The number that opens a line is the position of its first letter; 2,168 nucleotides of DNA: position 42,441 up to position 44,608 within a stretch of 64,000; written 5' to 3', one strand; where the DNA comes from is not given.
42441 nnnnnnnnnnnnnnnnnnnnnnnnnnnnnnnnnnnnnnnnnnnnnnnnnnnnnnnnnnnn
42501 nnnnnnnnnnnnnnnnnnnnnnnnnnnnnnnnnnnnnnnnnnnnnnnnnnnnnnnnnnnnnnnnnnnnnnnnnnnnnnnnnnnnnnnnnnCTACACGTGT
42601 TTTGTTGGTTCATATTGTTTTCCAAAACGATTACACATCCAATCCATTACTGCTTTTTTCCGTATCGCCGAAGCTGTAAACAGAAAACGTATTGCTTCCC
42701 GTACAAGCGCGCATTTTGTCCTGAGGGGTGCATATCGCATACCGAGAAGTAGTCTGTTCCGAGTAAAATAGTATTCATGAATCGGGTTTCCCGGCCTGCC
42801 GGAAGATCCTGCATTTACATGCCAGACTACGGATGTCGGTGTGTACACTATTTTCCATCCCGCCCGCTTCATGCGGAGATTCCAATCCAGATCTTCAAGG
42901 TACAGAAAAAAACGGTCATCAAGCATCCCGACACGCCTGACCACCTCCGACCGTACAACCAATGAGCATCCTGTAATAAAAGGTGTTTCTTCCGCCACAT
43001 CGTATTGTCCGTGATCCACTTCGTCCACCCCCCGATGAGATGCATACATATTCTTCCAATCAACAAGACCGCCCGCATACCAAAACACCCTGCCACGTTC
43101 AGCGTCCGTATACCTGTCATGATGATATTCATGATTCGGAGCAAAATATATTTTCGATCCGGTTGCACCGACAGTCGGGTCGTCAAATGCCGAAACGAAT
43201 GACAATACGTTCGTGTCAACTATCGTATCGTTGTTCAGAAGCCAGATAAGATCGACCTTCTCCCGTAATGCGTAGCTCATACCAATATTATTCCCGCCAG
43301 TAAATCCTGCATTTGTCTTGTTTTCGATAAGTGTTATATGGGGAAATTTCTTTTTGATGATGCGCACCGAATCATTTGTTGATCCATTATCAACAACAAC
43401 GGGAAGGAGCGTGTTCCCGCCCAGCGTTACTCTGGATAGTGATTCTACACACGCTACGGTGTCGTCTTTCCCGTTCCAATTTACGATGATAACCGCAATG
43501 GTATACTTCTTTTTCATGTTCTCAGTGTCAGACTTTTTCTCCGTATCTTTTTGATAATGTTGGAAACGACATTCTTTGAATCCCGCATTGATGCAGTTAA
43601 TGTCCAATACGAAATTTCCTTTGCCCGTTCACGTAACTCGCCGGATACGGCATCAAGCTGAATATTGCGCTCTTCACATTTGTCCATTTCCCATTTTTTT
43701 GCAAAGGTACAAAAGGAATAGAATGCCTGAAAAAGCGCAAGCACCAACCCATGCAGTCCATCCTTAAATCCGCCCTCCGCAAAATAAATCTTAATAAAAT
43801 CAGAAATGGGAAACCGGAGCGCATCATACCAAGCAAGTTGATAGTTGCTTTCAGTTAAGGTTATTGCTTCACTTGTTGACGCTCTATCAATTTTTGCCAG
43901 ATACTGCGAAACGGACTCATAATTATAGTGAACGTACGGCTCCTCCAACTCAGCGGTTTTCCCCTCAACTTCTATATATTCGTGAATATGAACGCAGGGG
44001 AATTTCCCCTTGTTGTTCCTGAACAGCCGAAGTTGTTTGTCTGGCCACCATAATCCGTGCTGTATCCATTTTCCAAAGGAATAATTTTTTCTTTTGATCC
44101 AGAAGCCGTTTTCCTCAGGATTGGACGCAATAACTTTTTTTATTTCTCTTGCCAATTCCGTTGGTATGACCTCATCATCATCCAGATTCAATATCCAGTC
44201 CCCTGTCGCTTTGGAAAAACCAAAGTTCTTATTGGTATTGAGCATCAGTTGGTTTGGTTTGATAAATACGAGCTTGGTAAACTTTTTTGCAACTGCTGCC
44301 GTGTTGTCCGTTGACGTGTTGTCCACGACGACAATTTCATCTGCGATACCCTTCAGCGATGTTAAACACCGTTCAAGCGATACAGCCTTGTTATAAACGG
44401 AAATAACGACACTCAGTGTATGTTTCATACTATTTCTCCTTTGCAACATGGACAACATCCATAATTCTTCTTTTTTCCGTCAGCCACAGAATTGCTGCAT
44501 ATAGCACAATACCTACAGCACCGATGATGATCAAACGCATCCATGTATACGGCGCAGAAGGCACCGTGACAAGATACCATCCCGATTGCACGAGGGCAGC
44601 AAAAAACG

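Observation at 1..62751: About 62 kb single-strand glycan-assembly supercluster: more than 35 glycosyltransferases with almost no intergenic DNA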

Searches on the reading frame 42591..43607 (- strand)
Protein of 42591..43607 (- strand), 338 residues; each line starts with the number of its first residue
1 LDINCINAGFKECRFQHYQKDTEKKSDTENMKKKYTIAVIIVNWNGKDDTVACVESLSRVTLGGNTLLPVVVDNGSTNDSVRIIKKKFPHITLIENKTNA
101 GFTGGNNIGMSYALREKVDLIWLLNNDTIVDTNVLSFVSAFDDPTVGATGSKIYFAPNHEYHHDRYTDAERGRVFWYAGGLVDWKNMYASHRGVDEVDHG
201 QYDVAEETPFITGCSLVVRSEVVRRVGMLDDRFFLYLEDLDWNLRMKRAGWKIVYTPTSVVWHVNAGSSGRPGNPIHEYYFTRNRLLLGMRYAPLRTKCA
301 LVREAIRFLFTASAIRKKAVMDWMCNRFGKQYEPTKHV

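Call 9: search_protein_families(library=pfam, proteins=[window:42591-43607:-], max_evalue=0.001)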
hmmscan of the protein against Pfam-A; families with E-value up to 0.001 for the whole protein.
window:42591-43607:- (338 aa): 3 families
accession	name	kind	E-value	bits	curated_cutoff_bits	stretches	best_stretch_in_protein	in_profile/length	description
PF13641.12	Glyco_tranf_2_3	-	3.6e-16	60.3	27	1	37-266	3-214/230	Glycosyltransferase like family 2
PF00535.33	Glycos_transf_2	-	9.6e-12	45.6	23.3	1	39-166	2-131/168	Glycosyl transferase family 2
PF13632.12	Glyco_trans_2_3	-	2.7e-06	27.8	27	1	123-262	4-122/198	Glycosyl transferase family group 2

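Call 25: search_protein_families(library=ncbifam, proteins=[window:42591-43607:-], max_evalue=0.01)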
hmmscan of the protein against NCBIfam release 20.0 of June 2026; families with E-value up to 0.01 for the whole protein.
window:42591-43607:- (338 aa): 11 families
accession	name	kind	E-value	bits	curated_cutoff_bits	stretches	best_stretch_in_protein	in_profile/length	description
TIGR01556.1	rhamnosyltran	subfamily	8.4e-15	54.7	200.55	2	207-311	144-260/281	rhamnosyltransferase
TIGR03965.1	mycofact_glyco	equivalog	4e-13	49.1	280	2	208-263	226-280/467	mycofactocin biosynthesis glycosyltransferase MftF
TIGR03937.1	PgaC_IcaA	equivalog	1.4e-10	40.7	422.3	1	17-149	27-159/407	poly-beta-1,6-N-acetyl-D-glucosamine synthase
NF041875.1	EPS_EpsD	equivalog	3e-09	36.7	370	1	187-265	133-208/325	exopolysaccharide biosynthesis glycosyltransferase EpsD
NF050113.1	gal_furan_GlfT1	equivalog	1.3e-08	34.5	330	1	40-136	4-99/290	galactofuranosyltransferase GlfT1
NF007482.0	PRK10073.1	equivalog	3.2e-08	33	423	1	31-115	2-86/334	glycosyltransferase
TIGR04242.1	nodulat_NodC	equivalog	7.5e-07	28.4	550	1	21-154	34-169/395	chitooligosaccharide synthase NodC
NF038302.1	EPS_HpsE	equivalog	1.4e-05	24.2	300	0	37-155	3-126/307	hormogonium polysaccharide biosynthesis glycosyltransferase HpsE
TIGR03111.1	glyc2_xrt_Gpos1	hypoth_equivalog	0.0022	16.8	363.95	1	24-110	38-127/439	TIGR03111 family XrtG-associated glycosyltransferase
TIGR04195.1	S_glycosyl_SunS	equivalog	0.0068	15.3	350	1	36-119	58-136/421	SunS family peptide S-glycosyltransferase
NF038299.1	EPS_HpsN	equivalog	0.0075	15.3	425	0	212-270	166-227/317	hormogonium polysaccharide biosynthesis glycosyltransferase HpsN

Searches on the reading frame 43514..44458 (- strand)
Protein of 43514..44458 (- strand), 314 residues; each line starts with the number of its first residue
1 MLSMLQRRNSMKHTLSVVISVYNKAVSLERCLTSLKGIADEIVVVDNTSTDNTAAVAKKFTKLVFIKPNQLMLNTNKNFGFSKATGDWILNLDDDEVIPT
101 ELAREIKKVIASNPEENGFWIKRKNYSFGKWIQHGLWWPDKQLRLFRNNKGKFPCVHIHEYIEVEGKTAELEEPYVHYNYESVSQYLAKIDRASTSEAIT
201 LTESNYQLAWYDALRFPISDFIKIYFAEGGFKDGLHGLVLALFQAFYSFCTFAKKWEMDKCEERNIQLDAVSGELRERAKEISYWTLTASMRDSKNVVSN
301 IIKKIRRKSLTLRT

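Call 9: search_protein_families(library=pfam, proteins=[window:43514-44458:-], max_evalue=0.001)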
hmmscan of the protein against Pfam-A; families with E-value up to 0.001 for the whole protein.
window:43514-44458:- (314 aa): 2 families
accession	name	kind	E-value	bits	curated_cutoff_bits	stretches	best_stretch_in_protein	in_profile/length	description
PF00535.33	Glycos_transf_2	-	2.4e-23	83.3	23.3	1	16-154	1-150/168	Glycosyl transferase family 2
PF13704.12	Glyco_tranf_2_4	-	5.4e-05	24.1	27.5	1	23-102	2-88/98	Glycosyl transferase family 2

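Call 25: search_protein_families(library=ncbifam, proteins=[window:43514-44458:-], max_evalue=0.01)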
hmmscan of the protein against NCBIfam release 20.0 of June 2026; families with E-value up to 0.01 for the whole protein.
window:43514-44458:- (314 aa): 16 families
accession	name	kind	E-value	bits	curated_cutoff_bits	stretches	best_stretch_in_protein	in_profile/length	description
TIGR04283.1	glyco_like_mftF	equivalog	1.1e-12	48.1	182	1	15-138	1-127/221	TIGR04283 family arsenosugar biosynthesis glycosyltransferase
NF007482.0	PRK10073.1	equivalog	2.6e-10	39.8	423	1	10-103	3-103/334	glycosyltransferase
TIGR04195.1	S_glycosyl_SunS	equivalog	5.3e-09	35.4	350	1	10-109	54-154/421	SunS family peptide S-glycosyltransferase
NF041875.1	EPS_EpsD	equivalog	5.4e-09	35.9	370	1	15-102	1-96/325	exopolysaccharide biosynthesis glycosyltransferase EpsD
NF038302.1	EPS_HpsE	equivalog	4.4e-08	32.5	300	1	15-108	3-109/307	hormogonium polysaccharide biosynthesis glycosyltransferase HpsE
NF050050.1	ProtGlycPglI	equivalog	1.9e-07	30.7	500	1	14-107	3-106/306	GalNAc(5)-diNAcBac-PP-undecaprenol beta-1,3-glucosyltransferase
TIGR03965.1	mycofact_glyco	equivalog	1.8e-06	27.1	280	1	12-99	73-167/467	mycofactocin biosynthesis glycosyltransferase MftF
NF007986.1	PRK10714.1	equivalog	3.8e-05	22.9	529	1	13-106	6-112/316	undecaprenyl-phosphate 4-deoxy-4-formamido-L-arabinose transferase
NF010496.0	PRK13915.1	equivalog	5.9e-05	22.3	262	1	9-64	28-88/307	glucosyl-3-phosphoglycerate synthase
NF038299.1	EPS_HpsN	equivalog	0.00011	21.3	425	1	14-112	2-108/317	hormogonium polysaccharide biosynthesis glycosyltransferase HpsN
NF058614.1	PPMAGASynPpgS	equivalog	0.00029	20.3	370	1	17-68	4-55/226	polyprenyl-phospho-N-acetylgalactosaminyl synthase PpgS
TIGR03111.1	glyc2_xrt_Gpos1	hypoth_equivalog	0.00031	19.6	363.95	1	14-106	50-152/439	TIGR03111 family XrtG-associated glycosyltransferase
TIGR03937.1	PgaC_IcaA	equivalog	0.00065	18.8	422.3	1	11-113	43-153/407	poly-beta-1,6-N-acetyl-D-glucosamine synthase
NF047683.1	TeichurnBiosyTuaG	equivalog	0.001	18.8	400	1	11-106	4-108/252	teichuronic acid biosynthesis protein TuaG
NF053739.1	GlytfEpsEBac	equivalog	0.0019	17.3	450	1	15-104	3-102/265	glycosyltransferase EpsE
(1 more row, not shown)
